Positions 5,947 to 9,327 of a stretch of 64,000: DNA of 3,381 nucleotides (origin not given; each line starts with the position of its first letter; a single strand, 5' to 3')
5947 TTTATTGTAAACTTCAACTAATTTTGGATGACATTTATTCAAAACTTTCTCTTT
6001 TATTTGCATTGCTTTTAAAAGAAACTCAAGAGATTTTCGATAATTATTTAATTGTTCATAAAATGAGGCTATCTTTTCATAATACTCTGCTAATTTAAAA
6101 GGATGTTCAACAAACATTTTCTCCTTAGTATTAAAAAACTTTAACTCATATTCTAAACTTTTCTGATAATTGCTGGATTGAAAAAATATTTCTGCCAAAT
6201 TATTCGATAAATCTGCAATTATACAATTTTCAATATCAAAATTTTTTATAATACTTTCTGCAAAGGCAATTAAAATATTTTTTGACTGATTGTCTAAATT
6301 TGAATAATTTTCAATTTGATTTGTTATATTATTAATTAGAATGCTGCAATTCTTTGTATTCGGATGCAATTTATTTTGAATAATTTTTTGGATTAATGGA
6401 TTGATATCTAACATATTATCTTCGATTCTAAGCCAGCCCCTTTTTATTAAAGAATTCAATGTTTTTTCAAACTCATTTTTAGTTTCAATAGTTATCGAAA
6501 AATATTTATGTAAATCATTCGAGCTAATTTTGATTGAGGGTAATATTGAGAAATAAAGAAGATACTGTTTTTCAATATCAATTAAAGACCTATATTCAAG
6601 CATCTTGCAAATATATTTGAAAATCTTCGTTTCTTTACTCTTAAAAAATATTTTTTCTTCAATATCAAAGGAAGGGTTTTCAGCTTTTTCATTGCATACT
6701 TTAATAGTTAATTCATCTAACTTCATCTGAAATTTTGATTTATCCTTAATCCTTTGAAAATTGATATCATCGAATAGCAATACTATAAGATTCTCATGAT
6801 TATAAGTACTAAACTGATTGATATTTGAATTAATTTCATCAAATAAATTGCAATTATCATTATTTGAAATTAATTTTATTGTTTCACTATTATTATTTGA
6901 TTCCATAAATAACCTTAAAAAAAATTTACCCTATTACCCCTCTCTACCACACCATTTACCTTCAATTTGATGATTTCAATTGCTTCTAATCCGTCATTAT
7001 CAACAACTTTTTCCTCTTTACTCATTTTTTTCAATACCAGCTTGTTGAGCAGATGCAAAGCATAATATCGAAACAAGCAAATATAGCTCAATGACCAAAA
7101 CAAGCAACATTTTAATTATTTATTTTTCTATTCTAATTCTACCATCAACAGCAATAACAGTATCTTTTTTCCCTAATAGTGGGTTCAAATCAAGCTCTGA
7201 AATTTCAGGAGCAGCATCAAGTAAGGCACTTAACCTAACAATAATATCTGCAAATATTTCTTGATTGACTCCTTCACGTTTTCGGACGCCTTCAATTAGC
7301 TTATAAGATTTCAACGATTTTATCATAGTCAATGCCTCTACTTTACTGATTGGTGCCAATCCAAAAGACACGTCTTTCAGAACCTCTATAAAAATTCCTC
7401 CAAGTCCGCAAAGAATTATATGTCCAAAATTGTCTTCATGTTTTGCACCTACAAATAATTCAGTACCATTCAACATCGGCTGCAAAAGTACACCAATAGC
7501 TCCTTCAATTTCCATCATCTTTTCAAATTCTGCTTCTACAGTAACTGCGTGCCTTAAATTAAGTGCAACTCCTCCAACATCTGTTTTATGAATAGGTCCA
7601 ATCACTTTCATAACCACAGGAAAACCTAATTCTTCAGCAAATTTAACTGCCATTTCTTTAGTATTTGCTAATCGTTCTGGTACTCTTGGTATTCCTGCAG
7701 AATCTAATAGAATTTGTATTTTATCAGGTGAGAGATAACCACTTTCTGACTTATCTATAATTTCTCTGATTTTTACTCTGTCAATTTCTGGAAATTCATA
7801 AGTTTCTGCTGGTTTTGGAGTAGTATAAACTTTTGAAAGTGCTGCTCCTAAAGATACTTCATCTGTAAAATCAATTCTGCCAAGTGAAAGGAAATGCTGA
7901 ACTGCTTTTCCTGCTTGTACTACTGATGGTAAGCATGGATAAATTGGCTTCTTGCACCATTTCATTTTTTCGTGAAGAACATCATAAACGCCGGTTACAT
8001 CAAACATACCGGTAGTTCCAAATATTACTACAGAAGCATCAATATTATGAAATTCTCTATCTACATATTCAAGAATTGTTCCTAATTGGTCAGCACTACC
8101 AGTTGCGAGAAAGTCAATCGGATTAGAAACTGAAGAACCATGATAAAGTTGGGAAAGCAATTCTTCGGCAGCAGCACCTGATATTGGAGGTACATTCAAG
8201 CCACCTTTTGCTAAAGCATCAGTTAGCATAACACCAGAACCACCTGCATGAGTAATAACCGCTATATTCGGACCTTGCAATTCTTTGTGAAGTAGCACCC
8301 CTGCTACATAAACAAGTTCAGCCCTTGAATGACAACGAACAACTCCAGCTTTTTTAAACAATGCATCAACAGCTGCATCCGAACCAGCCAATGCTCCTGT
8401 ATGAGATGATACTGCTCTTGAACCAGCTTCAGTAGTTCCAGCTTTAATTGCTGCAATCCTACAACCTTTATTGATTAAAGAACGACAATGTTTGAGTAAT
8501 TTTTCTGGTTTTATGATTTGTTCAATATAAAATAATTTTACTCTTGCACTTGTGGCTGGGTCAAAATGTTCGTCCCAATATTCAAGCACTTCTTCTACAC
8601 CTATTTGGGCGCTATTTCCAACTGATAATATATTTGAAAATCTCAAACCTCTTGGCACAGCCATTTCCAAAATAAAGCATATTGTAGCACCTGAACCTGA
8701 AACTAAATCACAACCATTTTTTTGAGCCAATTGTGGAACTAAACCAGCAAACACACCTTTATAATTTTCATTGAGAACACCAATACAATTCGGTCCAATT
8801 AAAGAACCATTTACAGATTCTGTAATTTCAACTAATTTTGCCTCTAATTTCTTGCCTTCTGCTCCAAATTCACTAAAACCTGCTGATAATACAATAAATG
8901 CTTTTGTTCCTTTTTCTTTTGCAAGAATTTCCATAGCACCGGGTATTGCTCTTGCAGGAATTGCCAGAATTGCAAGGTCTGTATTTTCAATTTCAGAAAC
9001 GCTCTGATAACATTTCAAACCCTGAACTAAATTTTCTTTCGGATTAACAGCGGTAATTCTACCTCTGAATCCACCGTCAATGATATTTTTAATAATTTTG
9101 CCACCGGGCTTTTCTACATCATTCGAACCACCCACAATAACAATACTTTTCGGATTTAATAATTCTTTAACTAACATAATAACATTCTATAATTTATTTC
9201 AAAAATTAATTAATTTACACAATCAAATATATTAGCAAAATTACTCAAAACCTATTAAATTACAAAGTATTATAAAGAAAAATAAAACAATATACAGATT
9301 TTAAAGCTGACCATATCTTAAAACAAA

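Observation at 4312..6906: TPR protein carrying six near-identical 126-bp DNA tandem repeats and an NB-ARC-like N-terminal remnant lacking a P-loop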

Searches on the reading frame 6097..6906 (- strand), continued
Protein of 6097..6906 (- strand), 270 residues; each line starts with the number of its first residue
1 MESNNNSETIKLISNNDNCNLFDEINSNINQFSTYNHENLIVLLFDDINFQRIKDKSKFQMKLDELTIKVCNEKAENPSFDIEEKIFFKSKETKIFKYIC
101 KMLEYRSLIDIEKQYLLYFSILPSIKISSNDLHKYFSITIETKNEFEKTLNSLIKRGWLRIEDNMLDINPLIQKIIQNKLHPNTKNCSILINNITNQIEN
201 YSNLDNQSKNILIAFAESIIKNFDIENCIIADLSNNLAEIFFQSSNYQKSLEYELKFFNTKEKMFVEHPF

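Call 81: search_protein_families(library=pfam, proteins=[L014:1589-2941:+, L015:2535-3875:+, L014:3-1301:+], max_evalue=0.1)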
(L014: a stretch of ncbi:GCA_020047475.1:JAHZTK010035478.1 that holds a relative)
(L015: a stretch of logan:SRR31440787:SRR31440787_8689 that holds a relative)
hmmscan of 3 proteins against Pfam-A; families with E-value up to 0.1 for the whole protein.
L014:1589-2941:+ (450 aa): 13 families
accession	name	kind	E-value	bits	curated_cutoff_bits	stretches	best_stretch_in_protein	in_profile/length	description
PF13401.12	AAA_22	-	2.4e-06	28.3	27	1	69-138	5-72/130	AAA domain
PF13173.12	AAA_14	-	9e-05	22.9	27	1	69-139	2-67/129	AAA domain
PF01637.24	ATPase_2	-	0.00014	22.2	33.2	1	75-246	26-122/225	ATPase domain predominantly from Archaea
PF05729.18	NACHT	-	0.00074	19.8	26.7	1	72-123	3-53/167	NACHT domain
PF18581.7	SYCP2_ARLD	-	0.00087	19.7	27.8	1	107-160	46-101/175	Synaptonemal complex 2 armadillo-repeat-like domain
PF12775.13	AAA_7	-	0.0045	17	25.8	1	69-117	33-80/181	P-loop containing dynein motor region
PF13191.12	AAA_16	-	0.011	16.7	32.6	1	76-246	31-144/167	AAA ATPase domain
PF24883.2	NPHP3_N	-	0.013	16.1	24.8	0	67-143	20-94/164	Nephrocystin 3, N-terminal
PF25199.1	nSTAND_NTPase5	-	0.016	15.4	34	1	68-120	40-92/145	Novel STAND NTPase 5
PF00910.28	RNA_helicase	-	0.025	15.5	21.5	0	72-97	1-26/105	RNA helicase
PF00448.28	SRP54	-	0.062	13.4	22.7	0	70-97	2-29/196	SRP54-type protein, GTPase domain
PF13671.12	AAA_33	-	0.092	13.5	27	0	72-106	2-30/143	AAA domain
PF00005.33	ABC_tran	-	0.096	13.7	25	0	71-97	13-39/137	ABC transporter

L015:2535-3875:+ (446 aa): 13 families
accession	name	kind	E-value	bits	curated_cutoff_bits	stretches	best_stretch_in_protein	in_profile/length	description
PF13401.12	AAA_22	-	2.3e-06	28.4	27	1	69-138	5-72/130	AAA domain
PF13173.12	AAA_14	-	9e-05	22.9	27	1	69-139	2-67/129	AAA domain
PF01637.24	ATPase_2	-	0.00017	21.9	33.2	1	75-246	26-122/225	ATPase domain predominantly from Archaea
PF05729.18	NACHT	-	0.00068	19.9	26.7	1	72-123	3-53/167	NACHT domain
PF18581.7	SYCP2_ARLD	-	0.00089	19.7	27.8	1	107-160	46-101/175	Synaptonemal complex 2 armadillo-repeat-like domain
PF12775.13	AAA_7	-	0.0048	16.9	25.8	1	69-117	33-80/181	P-loop containing dynein motor region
PF24883.2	NPHP3_N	-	0.011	16.4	24.8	0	67-143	20-94/164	Nephrocystin 3, N-terminal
PF13191.12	AAA_16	-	0.012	16.6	32.6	1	76-246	31-144/167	AAA ATPase domain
PF25199.1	nSTAND_NTPase5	-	0.016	15.4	34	1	68-120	40-92/145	Novel STAND NTPase 5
PF00910.28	RNA_helicase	-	0.022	15.7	21.5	0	72-97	1-26/105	RNA helicase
PF00448.28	SRP54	-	0.065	13.3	22.7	0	70-97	2-29/196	SRP54-type protein, GTPase domain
PF00005.33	ABC_tran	-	0.08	14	25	0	71-97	13-39/137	ABC transporter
PF13671.12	AAA_33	-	0.089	13.5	27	0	72-106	2-30/143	AAA domain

L014:3-1301:+ (432 aa): 5 families
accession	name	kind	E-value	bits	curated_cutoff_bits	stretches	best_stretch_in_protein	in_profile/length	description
PF11551.14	Omp28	-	3.3e-18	66.6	34.9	1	166-344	10-164/171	Outer membrane protein Omp28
PF18962.6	Por_Secre_tail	-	4.4e-15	56.2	27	1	363-431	1-75/75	Secretion system C-terminal sorting domain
PF19910.5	DUF6383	-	0.00031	21.2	23.7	1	366-407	15-56/74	Domain of unknown function (DUF6383)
PF11589.14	DUF3244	-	0.0038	17.6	25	1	380-429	42-94/96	Domain of unknown function (DUF3244)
PF23560.1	GBD_Hemicentin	-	0.016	15.6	27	1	360-427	28-94/100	Hemicentin galactose-binding domain-like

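Call 84: find_encoding_contigs(protein=P0004, flank=5000, max_places=3)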
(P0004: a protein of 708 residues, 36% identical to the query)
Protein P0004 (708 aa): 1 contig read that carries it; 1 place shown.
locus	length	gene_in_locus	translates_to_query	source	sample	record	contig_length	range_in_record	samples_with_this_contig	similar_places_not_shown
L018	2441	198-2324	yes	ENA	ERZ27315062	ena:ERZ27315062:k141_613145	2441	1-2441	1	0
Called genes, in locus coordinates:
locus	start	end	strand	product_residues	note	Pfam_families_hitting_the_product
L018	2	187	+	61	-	?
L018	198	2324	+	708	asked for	PF24885:TPR_NPHP3, PF07719:TPR_2 (faint), PF13176:TPR_7 (faint), PF13181:TPR_8 (faint), PF13424:TPR_12, PF13424:TPR_12, PF13374:TPR_10, PF13424:TPR_12, +2 more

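Call 85: find_encoding_contigs(protein=P0011, flank=5000, max_places=3)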
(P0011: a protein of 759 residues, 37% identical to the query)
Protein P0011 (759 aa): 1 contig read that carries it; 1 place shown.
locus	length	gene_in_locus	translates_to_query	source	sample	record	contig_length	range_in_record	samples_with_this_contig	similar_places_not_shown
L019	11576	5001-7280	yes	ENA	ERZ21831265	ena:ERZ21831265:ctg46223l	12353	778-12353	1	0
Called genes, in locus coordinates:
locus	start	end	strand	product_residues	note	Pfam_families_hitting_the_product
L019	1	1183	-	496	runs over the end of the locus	PF01266:DAO (faint), PF01593:Amino_oxidase, PF07992:Pyr_redox_2 (faint), PF13450:NAD_binding_8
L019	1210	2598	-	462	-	PF09992:NAGPA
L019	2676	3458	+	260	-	PF00378:ECH_1, PF16113:ECH_2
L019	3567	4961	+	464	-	PF13401:AAA_22 (faint)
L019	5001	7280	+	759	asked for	PF24885:TPR_NPHP3, PF13374:TPR_10, PF13424:TPR_12, PF13374:TPR_10, PF13424:TPR_12, PF24885:TPR_NPHP3, PF13374:TPR_10, PF13424:TPR_12, +10 more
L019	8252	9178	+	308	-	PF12784:PDDEXK_2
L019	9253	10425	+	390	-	PF02463:SMC_N (faint), PF13555:AAA_29 (faint), PF00005:ABC_tran, PF01926:MMR_HSR1 (faint), PF13304:AAA_21 (faint), PF12848:ABC_tran_Xtn, PF00005:ABC_tran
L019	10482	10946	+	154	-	PF00005:ABC_tran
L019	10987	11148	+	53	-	PF16326:ABC_tran_CTD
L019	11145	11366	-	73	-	PF09957:VapB_antitoxin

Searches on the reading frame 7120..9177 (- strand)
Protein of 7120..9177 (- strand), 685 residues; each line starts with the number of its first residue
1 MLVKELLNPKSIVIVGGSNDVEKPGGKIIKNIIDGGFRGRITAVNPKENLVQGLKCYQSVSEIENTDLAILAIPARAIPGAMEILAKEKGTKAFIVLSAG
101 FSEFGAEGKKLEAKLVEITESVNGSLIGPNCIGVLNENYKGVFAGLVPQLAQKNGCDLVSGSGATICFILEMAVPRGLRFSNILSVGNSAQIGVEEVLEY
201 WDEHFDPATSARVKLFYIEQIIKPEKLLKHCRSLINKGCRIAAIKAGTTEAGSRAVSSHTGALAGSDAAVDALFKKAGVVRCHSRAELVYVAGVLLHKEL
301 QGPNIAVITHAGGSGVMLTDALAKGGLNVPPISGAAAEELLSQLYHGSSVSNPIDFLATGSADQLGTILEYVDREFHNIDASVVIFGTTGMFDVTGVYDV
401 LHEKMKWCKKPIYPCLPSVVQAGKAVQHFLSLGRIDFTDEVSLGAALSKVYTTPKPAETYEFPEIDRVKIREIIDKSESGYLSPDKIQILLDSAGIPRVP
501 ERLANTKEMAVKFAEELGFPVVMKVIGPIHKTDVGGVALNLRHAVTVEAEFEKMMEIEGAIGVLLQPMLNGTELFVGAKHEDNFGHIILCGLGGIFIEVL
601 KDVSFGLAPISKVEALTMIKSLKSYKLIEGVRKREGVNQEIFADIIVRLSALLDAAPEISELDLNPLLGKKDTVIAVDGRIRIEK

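Call 17: find_related_loci(query=window:7120-9177:-, collection=genome_contigs, flank=10000)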
Query window:7120-9177:- (685 aa) in genome_contigs; peptide patterns used: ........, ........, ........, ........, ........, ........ (x = any residue, [..] = any of these).
61 stretches matched a pattern; 11 encode a relative of the query (tblastn E <= 1e-3); 11 distinct loci.
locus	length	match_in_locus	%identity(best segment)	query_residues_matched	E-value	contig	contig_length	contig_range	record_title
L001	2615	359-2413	92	1-685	0e+0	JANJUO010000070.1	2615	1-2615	MAG: bacterium isolate RXS1_metabat.bin.37 RXS1_k141_202761, whole genome shotgun sequence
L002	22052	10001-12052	78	1-685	0e+0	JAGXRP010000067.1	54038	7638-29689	MAG: Desulfobulbaceae bacterium isolate CROMO_A_116 c_000000847811, whole genome shotgun sequence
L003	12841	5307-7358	78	1-685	0e+0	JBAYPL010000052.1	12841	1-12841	MAG: Candidatus Kapaibacterium sp. isolate SO_2016_LW2_137 scaffold09973_LW138R_2016, whole genome shotgun sequence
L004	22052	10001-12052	78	1-685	0e+0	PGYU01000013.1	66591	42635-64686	MAG: Ignavibacteriae bacterium HGW-Ignavibacteriae-1 08E140C01_z5_2013_Ig3399_v2_scaffold_431, whole genome shotgun sequ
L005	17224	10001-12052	78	1-685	0e+0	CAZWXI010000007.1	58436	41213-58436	MAG TPA_asm: uncultured Hyphomicrobiales bacterium isolate SRP093185_co1_13 genome assembly, contig: NODE_194_length_584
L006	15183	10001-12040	76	1-680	0e+0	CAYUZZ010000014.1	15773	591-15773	MAG TPA_asm: uncultured Hyphomicrobiales bacterium isolate SRP118108_co5_124 genome assembly, contig: NODE_3579_length_1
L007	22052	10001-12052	79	1-685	0e+0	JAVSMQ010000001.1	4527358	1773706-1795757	MAG: Candidatus Kapaibacterium sp. isolate NRBC_bin_5 Kapabacteria_MAG, whole genome shotgun sequence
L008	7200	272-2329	59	1-685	0e+0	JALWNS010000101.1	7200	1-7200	MAG: Bacteroidales bacterium isolate M17_metabat2_scaf2bin.273 M17_NODE_13132_length_7200_cov_1.433197, whole genome sho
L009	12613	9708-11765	53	1-685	0e+0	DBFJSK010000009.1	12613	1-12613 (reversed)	MAG TPA_asm: Tannerellaceae bacterium isolate MAG8560 contig9, whole genome shotgun sequence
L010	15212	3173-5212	61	1-680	0e+0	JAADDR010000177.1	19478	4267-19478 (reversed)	MAG: Chlorobiota bacterium isolate L_MaxBin.195 contig-127_2581, whole genome shotgun sequence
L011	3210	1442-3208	58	1-588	0e+0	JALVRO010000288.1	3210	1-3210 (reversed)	MAG: Bacteroidales bacterium isolate A3_metabat2_scaf2bin.202 A3_NODE_66780_length_3210_cov_5.969835, whole genome shotg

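Call 45: search_protein_families(library=pfam, proteins=[window:7120-9177:-], max_evalue=0.00001)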
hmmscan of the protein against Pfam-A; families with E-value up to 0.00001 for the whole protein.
window:7120-9177:- (685 aa): 4 families
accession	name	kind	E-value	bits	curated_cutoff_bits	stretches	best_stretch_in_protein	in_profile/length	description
PF13549.11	ATP-grasp_5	-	1.9e-60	204.4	27.6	1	477-683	5-221/221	ATP-grasp domain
PF13607.11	Succ_CoA_lig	-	5.1e-35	120.7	27.4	1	155-294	3-137/138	Succinyl-CoA ligase like flavodoxin domain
PF13380.12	CoA_binding_2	-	1.3e-18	68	22.8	1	10-136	1-115/116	CoA binding domain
PF02629.25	CoA_binding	-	4.8e-08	34.1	22.3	1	9-99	3-96/97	CoA binding domain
